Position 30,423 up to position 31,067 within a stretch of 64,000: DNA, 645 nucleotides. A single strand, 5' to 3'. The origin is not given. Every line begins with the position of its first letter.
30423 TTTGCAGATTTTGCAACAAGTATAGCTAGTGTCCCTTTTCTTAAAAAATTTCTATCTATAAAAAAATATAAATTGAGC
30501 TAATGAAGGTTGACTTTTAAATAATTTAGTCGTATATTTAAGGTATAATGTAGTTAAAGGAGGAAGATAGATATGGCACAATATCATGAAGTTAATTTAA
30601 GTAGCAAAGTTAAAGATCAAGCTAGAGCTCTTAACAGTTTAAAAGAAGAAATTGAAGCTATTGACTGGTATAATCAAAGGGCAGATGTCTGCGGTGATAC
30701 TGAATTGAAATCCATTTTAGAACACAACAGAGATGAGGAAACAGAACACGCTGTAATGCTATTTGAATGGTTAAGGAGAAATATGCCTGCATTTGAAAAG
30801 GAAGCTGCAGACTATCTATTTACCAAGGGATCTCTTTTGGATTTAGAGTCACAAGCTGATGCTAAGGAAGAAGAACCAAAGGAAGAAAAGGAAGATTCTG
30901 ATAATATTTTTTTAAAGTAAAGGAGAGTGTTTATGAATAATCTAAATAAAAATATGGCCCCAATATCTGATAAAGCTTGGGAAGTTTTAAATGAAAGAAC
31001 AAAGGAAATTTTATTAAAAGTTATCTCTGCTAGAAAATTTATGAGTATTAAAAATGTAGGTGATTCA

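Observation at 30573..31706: Encapsulin nanocompartment operon: EncFtn-like ferritin cargo tightly coupled to a family-1 encapsulin shell gene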

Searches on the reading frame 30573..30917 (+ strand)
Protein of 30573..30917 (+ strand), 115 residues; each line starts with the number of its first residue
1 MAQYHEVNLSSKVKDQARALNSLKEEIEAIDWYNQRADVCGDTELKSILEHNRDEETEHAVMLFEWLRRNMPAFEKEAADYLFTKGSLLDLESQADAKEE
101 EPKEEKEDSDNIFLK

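Call 3: search_protein_families(library=pfam, proteins=[window:30573-30917:+], max_evalue=0.01)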
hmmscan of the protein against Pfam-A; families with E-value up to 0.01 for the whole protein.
window:30573-30917:+ (115 aa): 1 family
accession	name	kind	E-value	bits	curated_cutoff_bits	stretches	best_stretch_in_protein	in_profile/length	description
PF22277.2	EncFtn-like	-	5.6e-37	125.8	27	1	6-85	6-85/85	EncFtn-like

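Call 4: search_protein_families(library=ncbifam, proteins=[window:30573-30917:+], max_evalue=0.01)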
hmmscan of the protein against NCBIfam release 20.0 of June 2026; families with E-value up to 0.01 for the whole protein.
window:30573-30917:+ (115 aa): 3 families
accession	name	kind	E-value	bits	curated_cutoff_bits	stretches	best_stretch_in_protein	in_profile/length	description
TIGR04535.1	ferrit_encaps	subfamily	3e-36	123.9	125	1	8-107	7-106/114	encapsulin-associated ferritin-like protein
NF058679.1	EncB_fam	subfamily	6.7e-16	58.4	90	1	17-104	23-107/117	encapsulin nanocompartment ferritin-likeEncB family encapsulin nanocompartment ferritin-like cargo protein cargo protein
NF058678.1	EncB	exception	0.0023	18.1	210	1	11-68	7-64/160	encapsulin nanocompartment ferritin-like cargo protein EncB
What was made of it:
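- On Encapsulated ferritin (EncFtn / FLP-TP class): The narrower TIGR04535 model scores 123.9 against 125, marginally below its cutoff (call 4).
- Checked: (c) TIGR04535 scores 123.9 bits, just under its 125-bit cutoff (call 4).
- TIGR04535 scores 1 bit below its curated cutoff (call 4). It scores as the NCBIfam equivalog for the Family 1 shell, far above cutoff (call 4).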

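Call 5: search_solved_structures(query=window:30573-30917:+, max_evalue=0.01, show_alignments=3)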
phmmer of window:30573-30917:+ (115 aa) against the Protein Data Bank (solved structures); distinct sequences matched with E-value up to 0.01: 12.
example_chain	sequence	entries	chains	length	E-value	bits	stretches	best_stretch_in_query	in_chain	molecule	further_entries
3k6c_A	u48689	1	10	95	4.7e-28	100.5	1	8-86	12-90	Uncharacterized protein NE0167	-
7oe2_1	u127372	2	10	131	1.5e-24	89.2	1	8-95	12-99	Haliangium ochraceum Encapsulated ferritin localisation sequence | Haliangium ochraceum encapsulated ferritin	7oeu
5n5f_A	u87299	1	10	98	3.4e-24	88.1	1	8-92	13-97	encapsulated ferritin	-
33bf_A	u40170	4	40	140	1.3e-22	83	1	11-97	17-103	Encapsulated ferritin-like protein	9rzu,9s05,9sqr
5da5_A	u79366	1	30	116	4.7e-22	81.2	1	11-94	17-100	Rru_A0973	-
6suw_A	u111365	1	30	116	3.1e-21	78.6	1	11-94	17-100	Uncharacterized protein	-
5l89_A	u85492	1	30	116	3.1e-21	78.6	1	11-94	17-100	Rru_A0973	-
5l8b_A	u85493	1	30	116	3.1e-21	78.6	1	11-94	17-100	Uncharacterized protein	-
6sv1_A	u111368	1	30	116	3.1e-21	78.6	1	11-94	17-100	Encapsulated Ferritin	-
5l8g_A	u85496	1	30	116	1.2e-20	76.7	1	11-94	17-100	Uncharacterized protein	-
5l8f_A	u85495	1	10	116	5.5e-19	71.4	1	11-94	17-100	Rru_A0973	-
7s8t_A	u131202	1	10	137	3.6e-06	30.1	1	17-80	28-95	EncC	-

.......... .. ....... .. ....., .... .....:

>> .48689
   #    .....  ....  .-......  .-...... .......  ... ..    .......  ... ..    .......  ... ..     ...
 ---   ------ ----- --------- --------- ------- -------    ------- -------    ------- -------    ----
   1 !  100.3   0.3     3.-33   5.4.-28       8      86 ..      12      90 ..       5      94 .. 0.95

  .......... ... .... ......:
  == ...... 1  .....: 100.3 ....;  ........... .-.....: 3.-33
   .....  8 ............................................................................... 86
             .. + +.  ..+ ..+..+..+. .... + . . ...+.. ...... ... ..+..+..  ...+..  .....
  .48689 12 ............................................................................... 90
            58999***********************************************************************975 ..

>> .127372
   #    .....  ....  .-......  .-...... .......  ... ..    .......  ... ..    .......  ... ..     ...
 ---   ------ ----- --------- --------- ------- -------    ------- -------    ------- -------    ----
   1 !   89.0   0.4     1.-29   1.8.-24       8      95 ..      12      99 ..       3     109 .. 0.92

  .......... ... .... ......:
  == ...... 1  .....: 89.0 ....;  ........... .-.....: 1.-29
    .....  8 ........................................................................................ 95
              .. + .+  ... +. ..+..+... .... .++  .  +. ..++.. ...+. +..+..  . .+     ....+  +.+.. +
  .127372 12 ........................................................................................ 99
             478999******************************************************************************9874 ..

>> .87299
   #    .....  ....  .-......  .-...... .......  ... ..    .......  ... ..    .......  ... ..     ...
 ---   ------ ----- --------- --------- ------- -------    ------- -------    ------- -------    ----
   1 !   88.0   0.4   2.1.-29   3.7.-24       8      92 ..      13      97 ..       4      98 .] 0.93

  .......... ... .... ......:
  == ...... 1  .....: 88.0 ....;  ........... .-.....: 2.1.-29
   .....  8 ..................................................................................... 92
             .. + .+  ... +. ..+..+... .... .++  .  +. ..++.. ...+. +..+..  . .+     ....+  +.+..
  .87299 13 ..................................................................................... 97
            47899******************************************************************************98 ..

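Call 7: find_homologous_proteins(query=window:30573-30917:+, max_evalue=0.00001)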
Query window:30573-30917:+ (115 aa): 3113 proteins with E <= 0.00001 among 3119 candidates; the best 120 are listed.
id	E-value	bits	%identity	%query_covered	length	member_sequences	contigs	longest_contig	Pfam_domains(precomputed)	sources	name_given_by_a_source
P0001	4.0e-65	234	97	100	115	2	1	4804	PF22277.3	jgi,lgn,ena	-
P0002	2.7e-58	212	90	100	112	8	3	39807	PF22277.3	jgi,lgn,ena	-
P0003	6.0e-55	202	85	100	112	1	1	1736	PF22277.3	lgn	-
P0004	9.0e-53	195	82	100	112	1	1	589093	PF22277.3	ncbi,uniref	ncbi:encapsulin-associated ferritin-like protein [Fusobacterium sp. MFO224]|uniref:encapsulin-associ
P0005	1.7e-52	194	81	100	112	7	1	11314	PF22277.3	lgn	-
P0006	2.3e-51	190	81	100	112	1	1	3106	PF22277.3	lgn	-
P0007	7.3e-44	166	72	100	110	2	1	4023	PF22277.3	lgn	-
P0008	3.4e-33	132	68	82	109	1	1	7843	PF22277.3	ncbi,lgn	-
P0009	9.0e-33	130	62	85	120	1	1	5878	PF22277.3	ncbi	-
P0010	9.6e-33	130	66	89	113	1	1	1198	PF22277.3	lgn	-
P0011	1.1e-32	130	64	84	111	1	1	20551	PF22277.3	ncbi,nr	ncbi:MAG: hypothetical protein FXF54_11980 [Kosmotoga sp.]|nr:MAG: hypothetical protein FXF54_11980 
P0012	2.8e-32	129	67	77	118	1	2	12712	PF22277.3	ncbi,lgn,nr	ncbi:MAG: ferritin-like domain-containing protein [Verrucomicrobia bacterium]|nr:ferritin-like domai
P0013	3.2e-32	128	65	82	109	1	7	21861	PF22277.3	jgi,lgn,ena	-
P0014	6.9e-32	127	70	74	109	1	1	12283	PF22277.3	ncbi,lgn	ncbi:MAG: encapsulin-associated ferritin-like protein [Petrotogales bacterium]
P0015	9.4e-32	127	62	79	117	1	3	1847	PF22277.3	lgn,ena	-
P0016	1.4e-31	126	58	89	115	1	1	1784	PF22277.3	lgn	-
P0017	1.5e-31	126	58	89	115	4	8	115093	PF22277.3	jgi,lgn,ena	jgi:hypothetical protein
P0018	4.7e-31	125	69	74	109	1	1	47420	PF22277.3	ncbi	ncbi:MAG: ferritin-like domain-containing protein [Kosmotogaceae bacterium]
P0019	6.8e-31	124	60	89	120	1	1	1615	PF22277.3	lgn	-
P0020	1.0e-30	124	63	87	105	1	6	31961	PF22277.3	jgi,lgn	-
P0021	1.0e-30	124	68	77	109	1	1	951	PF22277.3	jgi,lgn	jgi:hypothetical protein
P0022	1.1e-30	124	60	86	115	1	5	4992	PF22277.3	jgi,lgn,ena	-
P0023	1.3e-30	123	68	77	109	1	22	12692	PF22277.3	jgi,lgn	jgi:hypothetical protein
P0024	1.4e-30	123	63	79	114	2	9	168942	PF22277.3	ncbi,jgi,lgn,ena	jgi:hypothetical protein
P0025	1.5e-30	123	68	77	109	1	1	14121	PF22277.3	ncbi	ncbi:MAG: encapsulin-associated ferritin-like protein [Kosmotogaceae bacterium]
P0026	1.6e-30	123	64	82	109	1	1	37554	PF22277.3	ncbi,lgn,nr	ncbi:MAG: ferritin-like domain-containing protein [Thermotogota bacterium]|nr:ferritin-like domain-c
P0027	1.8e-30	123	68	77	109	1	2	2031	PF22277.3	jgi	jgi:hypothetical protein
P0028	1.8e-30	123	70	74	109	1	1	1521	PF22277.3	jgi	-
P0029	1.9e-30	123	72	72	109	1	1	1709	PF22277.3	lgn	-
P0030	2.0e-30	123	64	77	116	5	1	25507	PF22277.3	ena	-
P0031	2.2e-30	123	70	74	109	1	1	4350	PF22277.3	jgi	jgi:hypothetical protein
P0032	2.5e-30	122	67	77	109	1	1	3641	PF22277.3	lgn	-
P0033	2.5e-30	122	68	74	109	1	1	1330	PF22277.3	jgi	jgi:hypothetical protein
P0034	2.6e-30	122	55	97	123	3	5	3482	PF22277.3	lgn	-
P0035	2.6e-30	122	54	97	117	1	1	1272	PF22277.3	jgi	jgi:hypothetical protein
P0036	3.1e-30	122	69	74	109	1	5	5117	PF22277.3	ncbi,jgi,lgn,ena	jgi:hypothetical protein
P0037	3.2e-30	122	55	96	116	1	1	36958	PF22277.3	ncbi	-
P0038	3.2e-30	122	62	95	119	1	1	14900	PF22277.3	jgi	jgi:uncharacterized protein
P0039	3.3e-30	122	71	72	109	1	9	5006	PF22277.3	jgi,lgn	jgi:ferritin-like protein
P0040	3.8e-30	122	60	86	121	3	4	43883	PF22277.3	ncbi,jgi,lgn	-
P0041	4.1e-30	122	62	87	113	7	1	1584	PF22277.3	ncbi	-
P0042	4.4e-30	122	62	77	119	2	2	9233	PF22277.3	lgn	-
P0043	4.5e-30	122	68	70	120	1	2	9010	PF22277.3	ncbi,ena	-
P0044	4.6e-30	122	69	72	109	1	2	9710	PF22277.3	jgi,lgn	jgi:hypothetical protein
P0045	4.7e-30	122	63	77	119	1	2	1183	PF22277.3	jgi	jgi:hypothetical protein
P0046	5.2e-30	121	55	96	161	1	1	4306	PF22277.3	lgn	-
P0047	6.0e-30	121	61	87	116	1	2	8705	PF22277.3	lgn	-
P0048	6.5e-30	121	58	96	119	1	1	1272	PF22277.3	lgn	-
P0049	7.1e-30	121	70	73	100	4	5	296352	PF22277.3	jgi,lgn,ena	-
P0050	8.0e-30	121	64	77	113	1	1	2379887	PF22277.3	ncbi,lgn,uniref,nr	ncbi:encapsulin-associated ferritin-like protein [Limisalsivibrio acetivorans]|uniref:encapsulin-ass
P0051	9.5e-30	121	58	86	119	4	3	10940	PF22277.3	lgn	-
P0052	9.9e-30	120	54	100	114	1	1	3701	PF22277.3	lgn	-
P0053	1.2e-29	120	60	87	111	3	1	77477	PF22277.3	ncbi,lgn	-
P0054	1.2e-29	120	59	83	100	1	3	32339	PF22277.3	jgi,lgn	jgi:hypothetical protein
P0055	1.2e-29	120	64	77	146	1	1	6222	PF22277.3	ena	-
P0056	1.3e-29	120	56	94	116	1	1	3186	PF22277.3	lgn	-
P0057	1.4e-29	120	61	80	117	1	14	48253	PF22277.3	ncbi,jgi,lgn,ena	jgi:hypothetical protein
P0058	1.4e-29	120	53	96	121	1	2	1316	PF22277.3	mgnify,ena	mgnify:CR=1 FL=1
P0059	1.4e-29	120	60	84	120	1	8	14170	PF22277.3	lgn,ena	-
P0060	1.5e-29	120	62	80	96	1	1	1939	PF22277.3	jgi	jgi:ferritin-like protein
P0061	1.5e-29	120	62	73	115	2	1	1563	PF22277.3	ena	-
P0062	1.6e-29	120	57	86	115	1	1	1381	PF22277.3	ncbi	-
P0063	1.6e-29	120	67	77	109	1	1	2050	PF22277.3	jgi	jgi:hypothetical protein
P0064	1.6e-29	120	56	85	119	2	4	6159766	PF22277.3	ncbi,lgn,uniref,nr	ncbi:conserved hypothetical protein [[Clostridium] ultunense Esp]|uniref:Ferritin n=1 Tax=[Clostridi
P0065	1.6e-29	120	57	84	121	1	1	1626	PF22277.3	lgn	-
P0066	1.6e-29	120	59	87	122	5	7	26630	PF22277.3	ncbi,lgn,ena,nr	ncbi:MAG: hypothetical protein GX069_04235 [Tissierellia bacterium]|nr:hypothetical protein [Tissier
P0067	1.7e-29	120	59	89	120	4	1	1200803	PF22277.3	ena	-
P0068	1.8e-29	120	61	83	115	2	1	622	PF22277.3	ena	-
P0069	1.8e-29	120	64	82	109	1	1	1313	PF22277.3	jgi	jgi:hypothetical protein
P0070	1.8e-29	120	55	92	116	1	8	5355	PF22277.3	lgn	-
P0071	1.9e-29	120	57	89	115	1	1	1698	PF22277.3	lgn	-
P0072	2.0e-29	120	57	87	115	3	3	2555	PF22277.3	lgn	-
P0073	2.0e-29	119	53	97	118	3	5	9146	PF22277.3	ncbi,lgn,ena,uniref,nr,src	ncbi:ferritin-like domain-containing protein [Schnuerera sp.]|uniref:ferritin-like domain-containing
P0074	2.2e-29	119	66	77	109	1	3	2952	PF22277.3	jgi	jgi:hypothetical protein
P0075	2.4e-29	119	65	77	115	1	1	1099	PF22277.3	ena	-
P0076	2.6e-29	119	59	79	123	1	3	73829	PF22277.3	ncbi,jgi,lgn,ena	-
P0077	2.6e-29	119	58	96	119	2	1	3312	PF22277.3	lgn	-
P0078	3.0e-29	119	58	88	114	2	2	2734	PF22277.3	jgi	jgi:uncharacterized protein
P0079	3.0e-29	119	60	86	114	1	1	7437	PF22277.3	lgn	-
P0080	3.0e-29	119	58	84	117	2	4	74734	PF22277.3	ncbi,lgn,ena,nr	ncbi:MAG TPA: hypothetical protein DCE14_05645 [Kosmotogaceae bacterium]|nr:MAG: hypothetical protei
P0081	3.1e-29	119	60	85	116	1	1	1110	PF22277.3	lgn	-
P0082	3.1e-29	119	54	100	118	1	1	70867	PF22277.3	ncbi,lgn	-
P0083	3.2e-29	119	55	95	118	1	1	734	PF22277.3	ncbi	-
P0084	3.3e-29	119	61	77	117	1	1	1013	PF22277.3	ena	-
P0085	3.7e-29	119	59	88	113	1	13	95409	PF22277.3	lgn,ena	-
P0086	3.9e-29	119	61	77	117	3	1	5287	PF22277.3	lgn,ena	-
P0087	3.9e-29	119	57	77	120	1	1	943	PF22277.3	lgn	-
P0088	4.4e-29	118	58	77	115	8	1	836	PF22277.3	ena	-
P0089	4.5e-29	118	54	96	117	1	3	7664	PF22277.3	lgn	-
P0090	4.8e-29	118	53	99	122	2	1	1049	PF22277.3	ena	-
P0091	4.9e-29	118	59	85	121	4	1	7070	PF22277.3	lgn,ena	-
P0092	5.1e-29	118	60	77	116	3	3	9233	PF22277.3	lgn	-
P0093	5.1e-29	118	71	66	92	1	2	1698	PF22277.3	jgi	-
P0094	5.2e-29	118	55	97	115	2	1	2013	PF22277.3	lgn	-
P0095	5.3e-29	118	54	99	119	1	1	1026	PF22277.3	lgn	-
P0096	5.4e-29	118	57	97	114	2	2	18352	PF22277.3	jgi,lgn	-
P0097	5.7e-29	118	59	97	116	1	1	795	PF22277.3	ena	-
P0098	5.9e-29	118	63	71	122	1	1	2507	PF22277.3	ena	-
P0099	6.2e-29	118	56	96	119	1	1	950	PF22277.3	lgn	-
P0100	6.3e-29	118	64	76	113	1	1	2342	PF22277.3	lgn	-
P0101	6.5e-29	118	65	74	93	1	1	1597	PF22277.3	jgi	-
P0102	6.9e-29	118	58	79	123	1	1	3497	PF22277.3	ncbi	-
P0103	7.3e-29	118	54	96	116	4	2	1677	PF22277.3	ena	-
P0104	8.0e-29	118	58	97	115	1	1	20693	PF22277.3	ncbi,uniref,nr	ncbi:MAG: hypothetical protein FXF49_07695 [Flexistipes sinusarabici]|uniref:Ferritin n=1 Tax=Flexis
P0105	8.0e-29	118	60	77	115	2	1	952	PF22277.3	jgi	jgi:hypothetical protein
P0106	8.5e-29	117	65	74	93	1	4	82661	PF22277.3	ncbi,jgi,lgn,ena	-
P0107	8.6e-29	117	61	77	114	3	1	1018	PF22277.3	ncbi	-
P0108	8.6e-29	117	60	77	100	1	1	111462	PF22277.3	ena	-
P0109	8.8e-29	117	59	81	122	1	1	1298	PF22277.3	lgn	-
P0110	8.9e-29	117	54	94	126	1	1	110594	PF22277.3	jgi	jgi:ferritin-like protein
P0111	9.6e-29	117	52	97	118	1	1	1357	PF22277.3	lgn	-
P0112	1.0e-28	117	57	88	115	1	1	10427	PF22277.3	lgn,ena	-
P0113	1.0e-28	117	65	74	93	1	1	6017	PF22277.3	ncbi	-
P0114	1.1e-28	117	61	87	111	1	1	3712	PF22277.3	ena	-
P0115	1.1e-28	117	56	91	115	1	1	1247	PF22277.3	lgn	-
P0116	1.1e-28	117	61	77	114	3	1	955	PF22277.3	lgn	-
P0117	1.1e-28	117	57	85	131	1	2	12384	PF22277.3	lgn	-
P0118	1.1e-28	117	57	96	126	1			PF22277.3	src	-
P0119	1.2e-28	117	54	99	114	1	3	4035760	PF22277.3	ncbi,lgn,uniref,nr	ncbi:ferritin-like domain-containing protein [Halocella sp. SP3-1]|uniref:encapsulin-associated ferr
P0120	1.2e-28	117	54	99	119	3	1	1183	PF22277.3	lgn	-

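Call 11: search_solved_structures(query=window:30573-30917:+, max_evalue=1e-20, show_alignments=5)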
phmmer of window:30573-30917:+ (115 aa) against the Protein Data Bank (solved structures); distinct sequences matched with E-value up to 1e-20: 9.
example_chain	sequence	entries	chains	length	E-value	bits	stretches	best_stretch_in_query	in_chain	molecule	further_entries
3k6c_A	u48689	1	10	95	4.7e-28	100.5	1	8-86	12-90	Uncharacterized protein NE0167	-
7oe2_1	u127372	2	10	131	1.5e-24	89.2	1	8-95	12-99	Haliangium ochraceum Encapsulated ferritin localisation sequence | Haliangium ochraceum encapsulated ferritin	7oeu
5n5f_A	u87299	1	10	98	3.4e-24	88.1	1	8-92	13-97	encapsulated ferritin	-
33bf_A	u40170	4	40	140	1.3e-22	83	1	11-97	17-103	Encapsulated ferritin-like protein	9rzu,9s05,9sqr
5da5_A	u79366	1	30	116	4.7e-22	81.2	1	11-94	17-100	Rru_A0973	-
6suw_A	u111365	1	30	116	3.1e-21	78.6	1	11-94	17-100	Uncharacterized protein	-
5l89_A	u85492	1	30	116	3.1e-21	78.6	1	11-94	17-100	Rru_A0973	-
5l8b_A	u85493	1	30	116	3.1e-21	78.6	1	11-94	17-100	Uncharacterized protein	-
6sv1_A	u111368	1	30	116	3.1e-21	78.6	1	11-94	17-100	Encapsulated Ferritin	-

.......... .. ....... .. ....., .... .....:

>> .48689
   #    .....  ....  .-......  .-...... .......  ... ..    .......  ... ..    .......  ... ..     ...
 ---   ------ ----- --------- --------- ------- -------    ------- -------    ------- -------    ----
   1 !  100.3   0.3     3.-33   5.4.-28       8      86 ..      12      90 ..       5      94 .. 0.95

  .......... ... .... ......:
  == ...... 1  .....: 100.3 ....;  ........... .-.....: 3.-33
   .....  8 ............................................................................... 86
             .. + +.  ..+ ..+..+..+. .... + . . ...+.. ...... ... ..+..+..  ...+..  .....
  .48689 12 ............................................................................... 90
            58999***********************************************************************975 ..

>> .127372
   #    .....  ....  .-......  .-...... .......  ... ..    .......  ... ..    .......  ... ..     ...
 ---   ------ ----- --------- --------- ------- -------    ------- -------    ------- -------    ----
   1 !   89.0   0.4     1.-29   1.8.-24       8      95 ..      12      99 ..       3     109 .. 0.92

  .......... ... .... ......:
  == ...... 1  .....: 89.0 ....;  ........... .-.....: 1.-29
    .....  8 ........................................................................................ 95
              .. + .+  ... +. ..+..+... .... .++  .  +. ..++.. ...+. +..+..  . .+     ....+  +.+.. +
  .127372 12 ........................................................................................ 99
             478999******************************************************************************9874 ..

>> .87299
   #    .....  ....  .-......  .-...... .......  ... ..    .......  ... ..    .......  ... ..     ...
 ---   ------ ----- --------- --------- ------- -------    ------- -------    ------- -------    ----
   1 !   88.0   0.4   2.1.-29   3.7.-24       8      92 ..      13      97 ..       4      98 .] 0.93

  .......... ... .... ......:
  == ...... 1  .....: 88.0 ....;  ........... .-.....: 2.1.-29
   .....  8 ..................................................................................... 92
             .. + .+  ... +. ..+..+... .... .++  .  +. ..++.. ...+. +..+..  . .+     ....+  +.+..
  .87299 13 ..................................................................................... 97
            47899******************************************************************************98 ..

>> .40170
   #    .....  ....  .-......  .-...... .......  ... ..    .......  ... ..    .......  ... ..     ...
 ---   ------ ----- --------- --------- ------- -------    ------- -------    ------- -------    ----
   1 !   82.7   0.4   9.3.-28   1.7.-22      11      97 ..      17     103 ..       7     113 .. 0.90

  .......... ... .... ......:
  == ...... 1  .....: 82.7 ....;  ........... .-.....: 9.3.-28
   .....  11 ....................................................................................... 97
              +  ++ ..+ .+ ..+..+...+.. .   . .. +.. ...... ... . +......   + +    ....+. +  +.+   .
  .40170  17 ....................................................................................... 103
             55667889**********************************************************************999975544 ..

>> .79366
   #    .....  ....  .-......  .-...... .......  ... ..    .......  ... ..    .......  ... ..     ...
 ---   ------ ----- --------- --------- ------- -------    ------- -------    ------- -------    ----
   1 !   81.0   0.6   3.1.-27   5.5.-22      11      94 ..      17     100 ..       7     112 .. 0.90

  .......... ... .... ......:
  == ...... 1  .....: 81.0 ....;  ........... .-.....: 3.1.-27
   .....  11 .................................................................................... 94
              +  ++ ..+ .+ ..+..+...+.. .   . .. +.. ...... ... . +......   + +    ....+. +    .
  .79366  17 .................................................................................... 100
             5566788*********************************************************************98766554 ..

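Call 33: predict_structure(alignment_id=A2)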
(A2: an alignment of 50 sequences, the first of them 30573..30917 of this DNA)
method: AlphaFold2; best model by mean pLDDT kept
length: 115 residues; sequences in the alignment: 50
mean_pLDDT: 81.7   pTM: 0.66
mean pLDDT of the five models: 81.7, 81.1, 80.5, 80.0, 79.5
residues with pLDDT >= 90: 68; 70-90: 12; 50-70: 19; < 50: 16
segments of 3 or more residues with pLDDT < 50: 101-115
pLDDT, mean of each block of 10 residues (from residue 1): 80 96 98 99 98 99 96 89 63 59 41 42
secondary structure, 60 per line:
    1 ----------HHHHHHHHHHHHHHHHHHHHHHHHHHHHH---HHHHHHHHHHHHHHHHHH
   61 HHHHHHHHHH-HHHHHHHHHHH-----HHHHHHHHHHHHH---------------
elements in order: H11-39 H43-70 H72-82 H88-100
